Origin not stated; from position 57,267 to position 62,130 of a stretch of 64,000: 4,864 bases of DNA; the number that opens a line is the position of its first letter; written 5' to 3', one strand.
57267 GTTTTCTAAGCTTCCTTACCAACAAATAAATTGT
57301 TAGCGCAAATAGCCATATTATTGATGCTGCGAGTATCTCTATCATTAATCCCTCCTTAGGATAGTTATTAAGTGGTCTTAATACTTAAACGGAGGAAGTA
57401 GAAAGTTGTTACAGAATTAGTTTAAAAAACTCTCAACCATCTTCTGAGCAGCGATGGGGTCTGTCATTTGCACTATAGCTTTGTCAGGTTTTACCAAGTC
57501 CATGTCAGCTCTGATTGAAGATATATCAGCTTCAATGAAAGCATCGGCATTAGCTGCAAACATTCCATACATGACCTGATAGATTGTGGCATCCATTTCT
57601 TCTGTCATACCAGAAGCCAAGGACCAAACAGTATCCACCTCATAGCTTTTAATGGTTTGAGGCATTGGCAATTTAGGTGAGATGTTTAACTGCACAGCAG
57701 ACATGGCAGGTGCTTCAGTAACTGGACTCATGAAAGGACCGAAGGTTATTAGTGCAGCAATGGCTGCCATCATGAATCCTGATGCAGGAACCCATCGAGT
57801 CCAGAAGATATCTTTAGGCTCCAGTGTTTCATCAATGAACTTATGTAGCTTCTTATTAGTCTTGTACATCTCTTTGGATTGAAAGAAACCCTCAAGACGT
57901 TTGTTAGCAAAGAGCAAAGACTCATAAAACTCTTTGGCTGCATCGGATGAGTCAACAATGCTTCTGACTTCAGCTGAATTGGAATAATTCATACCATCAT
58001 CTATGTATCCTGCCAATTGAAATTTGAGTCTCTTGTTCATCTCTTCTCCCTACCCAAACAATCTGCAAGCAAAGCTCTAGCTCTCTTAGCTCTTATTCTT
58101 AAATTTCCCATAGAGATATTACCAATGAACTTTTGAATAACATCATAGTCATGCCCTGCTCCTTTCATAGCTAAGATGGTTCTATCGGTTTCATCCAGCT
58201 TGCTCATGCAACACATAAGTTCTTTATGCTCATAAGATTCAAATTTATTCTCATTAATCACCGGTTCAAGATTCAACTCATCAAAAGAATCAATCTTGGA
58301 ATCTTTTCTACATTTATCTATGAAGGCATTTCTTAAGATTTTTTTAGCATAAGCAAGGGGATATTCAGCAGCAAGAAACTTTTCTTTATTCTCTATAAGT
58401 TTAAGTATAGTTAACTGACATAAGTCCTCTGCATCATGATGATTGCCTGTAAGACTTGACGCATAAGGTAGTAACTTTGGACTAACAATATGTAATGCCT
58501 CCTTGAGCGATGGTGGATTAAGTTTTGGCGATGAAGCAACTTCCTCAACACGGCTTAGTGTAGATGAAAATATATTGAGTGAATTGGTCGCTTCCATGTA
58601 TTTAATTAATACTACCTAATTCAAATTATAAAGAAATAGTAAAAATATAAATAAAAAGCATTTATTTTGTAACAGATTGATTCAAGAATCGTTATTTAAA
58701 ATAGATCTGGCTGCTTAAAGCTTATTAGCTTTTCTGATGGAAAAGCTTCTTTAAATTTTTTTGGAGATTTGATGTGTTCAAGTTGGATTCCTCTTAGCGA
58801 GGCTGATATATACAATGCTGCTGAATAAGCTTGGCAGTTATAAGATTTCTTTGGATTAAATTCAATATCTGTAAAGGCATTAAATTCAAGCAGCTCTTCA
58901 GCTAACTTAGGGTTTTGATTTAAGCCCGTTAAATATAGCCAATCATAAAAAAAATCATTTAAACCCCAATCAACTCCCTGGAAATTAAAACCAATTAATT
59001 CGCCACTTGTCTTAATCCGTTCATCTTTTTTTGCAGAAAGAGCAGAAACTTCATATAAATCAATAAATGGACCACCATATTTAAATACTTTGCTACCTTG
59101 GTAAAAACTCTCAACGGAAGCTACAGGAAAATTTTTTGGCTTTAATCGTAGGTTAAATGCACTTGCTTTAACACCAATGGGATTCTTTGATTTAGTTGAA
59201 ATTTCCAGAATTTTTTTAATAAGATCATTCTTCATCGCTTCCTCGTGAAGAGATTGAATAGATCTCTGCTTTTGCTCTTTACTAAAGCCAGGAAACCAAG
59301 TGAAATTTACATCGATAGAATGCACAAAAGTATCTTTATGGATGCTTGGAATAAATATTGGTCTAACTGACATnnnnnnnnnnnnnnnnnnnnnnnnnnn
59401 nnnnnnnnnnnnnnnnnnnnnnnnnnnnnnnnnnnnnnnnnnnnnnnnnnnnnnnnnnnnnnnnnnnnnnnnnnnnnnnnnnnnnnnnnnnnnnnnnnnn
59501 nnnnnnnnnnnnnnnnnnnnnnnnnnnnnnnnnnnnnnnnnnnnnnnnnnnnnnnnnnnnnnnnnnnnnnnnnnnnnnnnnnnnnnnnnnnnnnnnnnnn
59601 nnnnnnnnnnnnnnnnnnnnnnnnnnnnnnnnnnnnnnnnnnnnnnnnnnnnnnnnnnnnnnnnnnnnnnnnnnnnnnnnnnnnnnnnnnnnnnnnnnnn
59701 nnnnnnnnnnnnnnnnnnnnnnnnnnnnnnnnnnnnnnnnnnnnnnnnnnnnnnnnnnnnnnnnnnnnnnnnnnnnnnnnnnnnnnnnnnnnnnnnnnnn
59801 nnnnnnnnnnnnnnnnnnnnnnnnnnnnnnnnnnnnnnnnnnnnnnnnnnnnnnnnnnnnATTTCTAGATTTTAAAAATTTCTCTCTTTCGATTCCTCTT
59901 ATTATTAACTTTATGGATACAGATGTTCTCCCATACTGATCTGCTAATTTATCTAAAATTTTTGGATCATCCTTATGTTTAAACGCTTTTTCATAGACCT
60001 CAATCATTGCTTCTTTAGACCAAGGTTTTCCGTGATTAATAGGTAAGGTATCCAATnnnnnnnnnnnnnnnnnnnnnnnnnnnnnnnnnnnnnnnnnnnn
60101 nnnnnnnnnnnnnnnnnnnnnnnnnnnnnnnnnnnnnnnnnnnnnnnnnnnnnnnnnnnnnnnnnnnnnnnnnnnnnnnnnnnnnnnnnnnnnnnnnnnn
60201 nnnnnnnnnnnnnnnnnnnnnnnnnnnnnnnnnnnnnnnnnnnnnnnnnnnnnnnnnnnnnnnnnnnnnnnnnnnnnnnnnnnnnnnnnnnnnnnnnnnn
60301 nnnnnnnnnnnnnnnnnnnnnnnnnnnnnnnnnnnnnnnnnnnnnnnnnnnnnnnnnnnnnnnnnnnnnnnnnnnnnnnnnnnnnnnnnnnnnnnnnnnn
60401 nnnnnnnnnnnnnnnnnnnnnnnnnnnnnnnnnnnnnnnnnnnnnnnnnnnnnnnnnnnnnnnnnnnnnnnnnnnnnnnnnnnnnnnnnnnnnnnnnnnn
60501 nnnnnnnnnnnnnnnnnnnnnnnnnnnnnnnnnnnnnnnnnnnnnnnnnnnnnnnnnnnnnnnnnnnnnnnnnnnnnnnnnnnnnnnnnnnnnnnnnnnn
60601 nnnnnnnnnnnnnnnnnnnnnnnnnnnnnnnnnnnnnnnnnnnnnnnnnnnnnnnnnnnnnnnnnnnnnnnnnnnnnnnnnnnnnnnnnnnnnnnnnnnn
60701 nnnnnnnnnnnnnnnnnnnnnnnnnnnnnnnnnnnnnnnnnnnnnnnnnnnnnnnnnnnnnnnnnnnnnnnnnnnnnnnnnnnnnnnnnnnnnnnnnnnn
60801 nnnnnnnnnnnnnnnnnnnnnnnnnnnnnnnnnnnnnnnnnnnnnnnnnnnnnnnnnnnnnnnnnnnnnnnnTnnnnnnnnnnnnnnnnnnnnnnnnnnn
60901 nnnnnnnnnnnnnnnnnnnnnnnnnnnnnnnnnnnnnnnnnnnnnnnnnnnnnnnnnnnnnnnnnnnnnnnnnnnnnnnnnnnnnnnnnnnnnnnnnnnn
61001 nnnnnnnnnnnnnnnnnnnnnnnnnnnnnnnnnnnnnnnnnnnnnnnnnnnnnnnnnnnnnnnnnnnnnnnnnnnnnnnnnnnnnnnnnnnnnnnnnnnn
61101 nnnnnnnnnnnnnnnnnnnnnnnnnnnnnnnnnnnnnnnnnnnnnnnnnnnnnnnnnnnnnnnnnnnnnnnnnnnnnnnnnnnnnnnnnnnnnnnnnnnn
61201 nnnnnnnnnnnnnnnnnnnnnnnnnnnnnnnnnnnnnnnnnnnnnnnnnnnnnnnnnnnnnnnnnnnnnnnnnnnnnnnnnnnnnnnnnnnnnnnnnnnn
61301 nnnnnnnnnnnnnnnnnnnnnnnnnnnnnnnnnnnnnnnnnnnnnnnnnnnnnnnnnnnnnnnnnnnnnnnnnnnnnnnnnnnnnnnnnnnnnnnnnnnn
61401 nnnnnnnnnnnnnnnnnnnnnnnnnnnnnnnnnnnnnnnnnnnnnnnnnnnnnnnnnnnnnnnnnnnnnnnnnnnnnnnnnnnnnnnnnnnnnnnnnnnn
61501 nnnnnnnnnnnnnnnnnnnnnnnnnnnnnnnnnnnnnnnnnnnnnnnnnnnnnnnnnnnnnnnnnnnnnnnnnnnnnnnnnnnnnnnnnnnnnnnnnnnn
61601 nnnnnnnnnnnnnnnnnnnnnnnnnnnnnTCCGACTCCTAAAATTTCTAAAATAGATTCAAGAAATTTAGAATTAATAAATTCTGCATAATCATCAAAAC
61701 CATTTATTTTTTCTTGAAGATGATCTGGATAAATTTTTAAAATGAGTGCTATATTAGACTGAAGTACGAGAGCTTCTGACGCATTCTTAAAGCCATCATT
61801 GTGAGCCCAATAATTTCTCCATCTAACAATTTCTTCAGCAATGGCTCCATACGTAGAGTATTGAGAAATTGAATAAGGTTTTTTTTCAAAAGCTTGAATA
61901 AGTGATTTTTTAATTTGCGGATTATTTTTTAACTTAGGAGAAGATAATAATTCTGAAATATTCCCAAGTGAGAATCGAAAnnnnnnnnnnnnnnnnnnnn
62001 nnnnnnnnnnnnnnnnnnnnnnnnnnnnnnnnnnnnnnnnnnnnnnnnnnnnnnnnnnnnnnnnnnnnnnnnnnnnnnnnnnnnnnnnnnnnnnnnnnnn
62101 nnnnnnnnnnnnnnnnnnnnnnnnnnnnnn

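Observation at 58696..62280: Translationally coupled four-gene operon: HEPN-like protein, Cas4-like nuclease, Myb/SANT-fused DarT-like ADP-ribosyltransferase, non-macrodomain partner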

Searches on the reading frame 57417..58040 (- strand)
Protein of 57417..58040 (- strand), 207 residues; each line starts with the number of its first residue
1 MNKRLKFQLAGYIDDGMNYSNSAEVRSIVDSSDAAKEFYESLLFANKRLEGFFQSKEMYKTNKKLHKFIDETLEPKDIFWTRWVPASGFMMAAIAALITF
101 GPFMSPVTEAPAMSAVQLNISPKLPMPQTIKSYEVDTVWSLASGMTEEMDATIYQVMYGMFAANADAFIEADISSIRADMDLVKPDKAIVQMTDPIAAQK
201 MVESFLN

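Call 5: search_protein_families(library=ncbifam, proteins=[window:57417-58040:-], max_evalue=0.1)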
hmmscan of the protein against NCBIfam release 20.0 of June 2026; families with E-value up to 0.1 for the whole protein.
window:57417-58040:- (207 aa): 1 family
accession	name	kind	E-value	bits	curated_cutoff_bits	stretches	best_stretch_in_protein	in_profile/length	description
TIGR03505.1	FimV_core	subfamily_domain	1.5e-10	40.8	43.45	1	136-203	1-68/74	FimV/HubP family polar landmark protein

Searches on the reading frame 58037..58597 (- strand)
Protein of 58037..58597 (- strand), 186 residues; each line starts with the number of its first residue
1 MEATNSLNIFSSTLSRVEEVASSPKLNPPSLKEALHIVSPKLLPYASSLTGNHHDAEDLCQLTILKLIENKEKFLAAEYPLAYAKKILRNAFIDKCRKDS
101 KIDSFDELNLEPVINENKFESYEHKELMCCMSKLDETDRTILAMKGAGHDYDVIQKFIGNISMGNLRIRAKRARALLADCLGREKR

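Call 3: search_protein_families(library=pfam, proteins=[window:58037-58597:-], max_evalue=0.1)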
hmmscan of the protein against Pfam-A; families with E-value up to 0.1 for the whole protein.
window:58037-58597:- (186 aa): 3 families
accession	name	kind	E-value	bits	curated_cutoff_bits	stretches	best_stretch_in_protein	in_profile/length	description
PF04542.20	Sigma70_r2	-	6.3e-11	42.4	24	1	40-100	7-69/71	Sigma-70 region 2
PF08281.18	Sigma70_r4_2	-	0.0052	16.8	25.7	1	125-177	2-54/54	Sigma-70, region 4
PF24625.1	DUF7626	-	0.081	13.2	27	0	134-156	2-25/55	Domain of unknown function (DUF7626)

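Call 4: search_protein_families(library=padloc, proteins=[window:58037-58597:-], max_evalue=0.1)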
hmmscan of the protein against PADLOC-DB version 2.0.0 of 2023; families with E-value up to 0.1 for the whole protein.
window:58037-58597:- (186 aa): 0 families

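Call 5: search_protein_families(library=ncbifam, proteins=[window:58037-58597:-], max_evalue=0.1)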
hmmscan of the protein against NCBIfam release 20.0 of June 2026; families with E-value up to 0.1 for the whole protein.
window:58037-58597:- (186 aa): 52 families (the best 25 are shown)
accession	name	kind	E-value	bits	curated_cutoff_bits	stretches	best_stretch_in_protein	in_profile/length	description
NF058625.1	sigma_PG0214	equivalog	2.5e-15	56.6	130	1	38-179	13-159/170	GFO_1088 family ECF-type sigma factor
TIGR02937.1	sigma70-ECF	superfamily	4.8e-13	49.1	42.9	1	34-180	6-164/165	sigma-70 family RNA polymerase sigma factor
TIGR02983.1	SigE-fam_strep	subfamily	5.3e-13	49.2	141.55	1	38-179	15-156/162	SigE family RNA polymerase sigma factor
TIGR02950.1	SigM_subfam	subfamily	4.7e-12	46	147.95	1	32-177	3-154/159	RNA polymerase sigma factor, SigM family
TIGR02989.1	Sig-70_gvs1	subfamily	5.9e-12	45.8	124.55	1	36-180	8-157/158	RNA polymerase sigma-70 factor, Rhodopirellula/Verrucomicrobium family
NF009169.0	PRK12516.1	equivalog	1.3e-11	44.3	321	1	29-181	10-164/188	RNA polymerase sigma factor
NF009198.0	PRK12546.1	equivalog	2.2e-11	43.8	270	1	40-184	18-164/188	RNA polymerase sigma factor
NF009199.0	PRK12547.1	subfamily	2.3e-11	43.5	219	1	30-182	7-161/184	RNA polymerase sigma factor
NF009192.0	PRK12540.1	equivalog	1.2e-10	41.2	307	1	30-181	6-159/182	RNA polymerase sigma factor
NF007229.0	PRK09647.1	equivalog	8.1e-10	38.4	265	1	21-183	36-204/220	RNA polymerase sigma factor SigE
NF007216.0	PRK09638.1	equivalog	1.2e-09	38.1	194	1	39-174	28-167/180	RNA polymerase sigma factor SigY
NF007222.0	PRK09640.1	equivalog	8.3e-09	35.2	194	1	39-177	36-178/188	RNA polymerase sigma factor SigX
TIGR02943.1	Sig70_famx1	hypoth_equivalog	2.3e-08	34.1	162.2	1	34-121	7-92/188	RNA polymerase sigma-70 factor, TIGR02943 family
NF005448.0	PRK07037.1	equivalog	2.8e-08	33.5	190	1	39-100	22-82/186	RNA polymerase factor sigma-70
NF009164.0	PRK12511.1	equivalog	3.7e-08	33.1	185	1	42-177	17-155/182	RNA polymerase sigma factor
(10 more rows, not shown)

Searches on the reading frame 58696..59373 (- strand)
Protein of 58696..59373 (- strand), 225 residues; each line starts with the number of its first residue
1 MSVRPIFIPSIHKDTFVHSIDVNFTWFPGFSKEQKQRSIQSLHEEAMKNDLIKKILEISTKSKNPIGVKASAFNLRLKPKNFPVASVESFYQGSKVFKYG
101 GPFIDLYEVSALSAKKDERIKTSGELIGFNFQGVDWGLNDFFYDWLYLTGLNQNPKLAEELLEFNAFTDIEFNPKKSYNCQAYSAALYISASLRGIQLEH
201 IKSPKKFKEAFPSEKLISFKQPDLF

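Call 3: search_protein_families(library=pfam, proteins=[window:58696-59373:-], max_evalue=0.1)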
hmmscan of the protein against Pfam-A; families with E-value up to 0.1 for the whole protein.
window:58696-59373:- (225 aa): 1 family
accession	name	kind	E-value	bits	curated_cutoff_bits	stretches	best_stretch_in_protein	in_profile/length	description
PF22397.2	NADAR-DarT1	-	8e-80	267.7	27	1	4-210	3-211/212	DarT1-associated NADAR antitoxin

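Call 4: search_protein_families(library=padloc, proteins=[window:58696-59373:-], max_evalue=0.1)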
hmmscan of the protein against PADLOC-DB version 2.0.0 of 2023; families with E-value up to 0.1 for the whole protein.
window:58696-59373:- (225 aa): 0 families

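Call 5: search_protein_families(library=ncbifam, proteins=[window:58696-59373:-], max_evalue=0.1)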
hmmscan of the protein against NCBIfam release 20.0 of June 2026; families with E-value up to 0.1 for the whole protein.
window:58696-59373:- (225 aa): 0 families

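Call 26: search_solved_structures(query=window:58696-59373:-, max_evalue=1, show_alignments=2)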
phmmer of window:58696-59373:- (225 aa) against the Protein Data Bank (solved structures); distinct sequences matched with E-value up to 1: 2.
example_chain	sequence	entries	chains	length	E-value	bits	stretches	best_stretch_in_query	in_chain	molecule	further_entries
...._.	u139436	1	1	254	6e-60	205.8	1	1-223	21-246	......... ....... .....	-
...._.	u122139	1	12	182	0.5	13.2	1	87-127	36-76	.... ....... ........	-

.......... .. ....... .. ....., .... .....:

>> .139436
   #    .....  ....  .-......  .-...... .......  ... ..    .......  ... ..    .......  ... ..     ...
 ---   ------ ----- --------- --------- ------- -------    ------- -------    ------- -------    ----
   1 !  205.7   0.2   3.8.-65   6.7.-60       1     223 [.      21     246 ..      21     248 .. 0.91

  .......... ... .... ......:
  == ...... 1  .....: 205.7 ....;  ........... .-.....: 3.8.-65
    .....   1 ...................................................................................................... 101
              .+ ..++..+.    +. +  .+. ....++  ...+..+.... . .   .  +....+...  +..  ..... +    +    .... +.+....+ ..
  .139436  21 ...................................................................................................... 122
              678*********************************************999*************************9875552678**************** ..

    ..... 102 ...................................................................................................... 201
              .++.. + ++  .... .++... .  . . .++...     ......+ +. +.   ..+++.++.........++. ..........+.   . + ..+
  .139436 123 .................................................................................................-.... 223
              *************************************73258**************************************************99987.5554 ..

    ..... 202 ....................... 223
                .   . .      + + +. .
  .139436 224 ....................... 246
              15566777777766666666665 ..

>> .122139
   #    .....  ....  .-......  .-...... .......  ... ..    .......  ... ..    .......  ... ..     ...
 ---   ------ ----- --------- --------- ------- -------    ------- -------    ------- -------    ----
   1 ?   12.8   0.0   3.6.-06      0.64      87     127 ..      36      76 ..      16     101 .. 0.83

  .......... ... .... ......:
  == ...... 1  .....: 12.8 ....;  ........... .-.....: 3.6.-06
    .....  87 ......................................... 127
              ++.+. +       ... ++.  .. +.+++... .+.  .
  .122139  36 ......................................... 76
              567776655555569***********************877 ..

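Call 73: find_related_loci(query=window:58696-59373:-, collection=viral_contigs, flank=5000)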
Query window:58696-59373:- (225 aa) in viral_contigs; peptide patterns used: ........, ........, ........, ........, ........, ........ (x = any residue, [..] = any of these).
5 stretches matched a pattern; 3 encode a relative of the query (tblastn E <= 1e-3); 3 distinct loci.
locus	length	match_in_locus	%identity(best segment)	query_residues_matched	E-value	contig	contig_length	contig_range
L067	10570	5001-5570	52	1-190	2e-57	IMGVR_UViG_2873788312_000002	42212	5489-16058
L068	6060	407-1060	43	1-216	6e-52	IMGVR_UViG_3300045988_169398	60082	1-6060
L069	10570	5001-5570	51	1-190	2e-56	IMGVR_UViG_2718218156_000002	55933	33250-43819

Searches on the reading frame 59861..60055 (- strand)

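Call 29: search_protein_families(library=pfam, proteins=[window:59861-60055:-], max_evalue=5)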
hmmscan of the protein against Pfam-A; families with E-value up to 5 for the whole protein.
seq(65 aa): 1 family
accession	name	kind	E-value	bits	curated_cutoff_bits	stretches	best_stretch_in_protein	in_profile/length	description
PF09332.17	Mcm10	-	0.14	12.5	26.8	1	49-63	42-56/56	Mcm10, C-terminal zinc binding motif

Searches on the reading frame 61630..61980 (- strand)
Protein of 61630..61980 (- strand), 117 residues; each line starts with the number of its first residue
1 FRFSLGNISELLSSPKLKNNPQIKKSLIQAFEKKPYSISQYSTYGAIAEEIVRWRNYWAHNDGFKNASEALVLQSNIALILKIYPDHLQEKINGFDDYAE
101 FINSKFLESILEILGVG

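Call 70: search_solved_structures(query=A6, max_evalue=10, show_alignments=3)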
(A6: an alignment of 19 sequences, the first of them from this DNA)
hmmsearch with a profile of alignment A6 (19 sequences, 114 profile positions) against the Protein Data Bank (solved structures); distinct sequences matched with E-value up to 10: 6.
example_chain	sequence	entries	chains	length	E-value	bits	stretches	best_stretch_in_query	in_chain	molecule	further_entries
7l7v_A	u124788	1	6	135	0.079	16.5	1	6-60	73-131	Probable disease resistance protein At5g66900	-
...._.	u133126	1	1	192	0.12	15.8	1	25-106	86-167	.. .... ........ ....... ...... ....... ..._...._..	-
7l7w_A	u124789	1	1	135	0.16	15.4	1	5-60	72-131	Probable disease resistance protein At5g66900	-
8fkr_SQ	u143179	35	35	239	0.2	15.1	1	14-71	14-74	mRNA turnover protein 4 homolog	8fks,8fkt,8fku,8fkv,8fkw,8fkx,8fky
7pno_A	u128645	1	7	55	0.47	14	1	6-51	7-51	Phosphoprotein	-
7pon_A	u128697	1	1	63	0.48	13.9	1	6-59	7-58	Phosphoprotein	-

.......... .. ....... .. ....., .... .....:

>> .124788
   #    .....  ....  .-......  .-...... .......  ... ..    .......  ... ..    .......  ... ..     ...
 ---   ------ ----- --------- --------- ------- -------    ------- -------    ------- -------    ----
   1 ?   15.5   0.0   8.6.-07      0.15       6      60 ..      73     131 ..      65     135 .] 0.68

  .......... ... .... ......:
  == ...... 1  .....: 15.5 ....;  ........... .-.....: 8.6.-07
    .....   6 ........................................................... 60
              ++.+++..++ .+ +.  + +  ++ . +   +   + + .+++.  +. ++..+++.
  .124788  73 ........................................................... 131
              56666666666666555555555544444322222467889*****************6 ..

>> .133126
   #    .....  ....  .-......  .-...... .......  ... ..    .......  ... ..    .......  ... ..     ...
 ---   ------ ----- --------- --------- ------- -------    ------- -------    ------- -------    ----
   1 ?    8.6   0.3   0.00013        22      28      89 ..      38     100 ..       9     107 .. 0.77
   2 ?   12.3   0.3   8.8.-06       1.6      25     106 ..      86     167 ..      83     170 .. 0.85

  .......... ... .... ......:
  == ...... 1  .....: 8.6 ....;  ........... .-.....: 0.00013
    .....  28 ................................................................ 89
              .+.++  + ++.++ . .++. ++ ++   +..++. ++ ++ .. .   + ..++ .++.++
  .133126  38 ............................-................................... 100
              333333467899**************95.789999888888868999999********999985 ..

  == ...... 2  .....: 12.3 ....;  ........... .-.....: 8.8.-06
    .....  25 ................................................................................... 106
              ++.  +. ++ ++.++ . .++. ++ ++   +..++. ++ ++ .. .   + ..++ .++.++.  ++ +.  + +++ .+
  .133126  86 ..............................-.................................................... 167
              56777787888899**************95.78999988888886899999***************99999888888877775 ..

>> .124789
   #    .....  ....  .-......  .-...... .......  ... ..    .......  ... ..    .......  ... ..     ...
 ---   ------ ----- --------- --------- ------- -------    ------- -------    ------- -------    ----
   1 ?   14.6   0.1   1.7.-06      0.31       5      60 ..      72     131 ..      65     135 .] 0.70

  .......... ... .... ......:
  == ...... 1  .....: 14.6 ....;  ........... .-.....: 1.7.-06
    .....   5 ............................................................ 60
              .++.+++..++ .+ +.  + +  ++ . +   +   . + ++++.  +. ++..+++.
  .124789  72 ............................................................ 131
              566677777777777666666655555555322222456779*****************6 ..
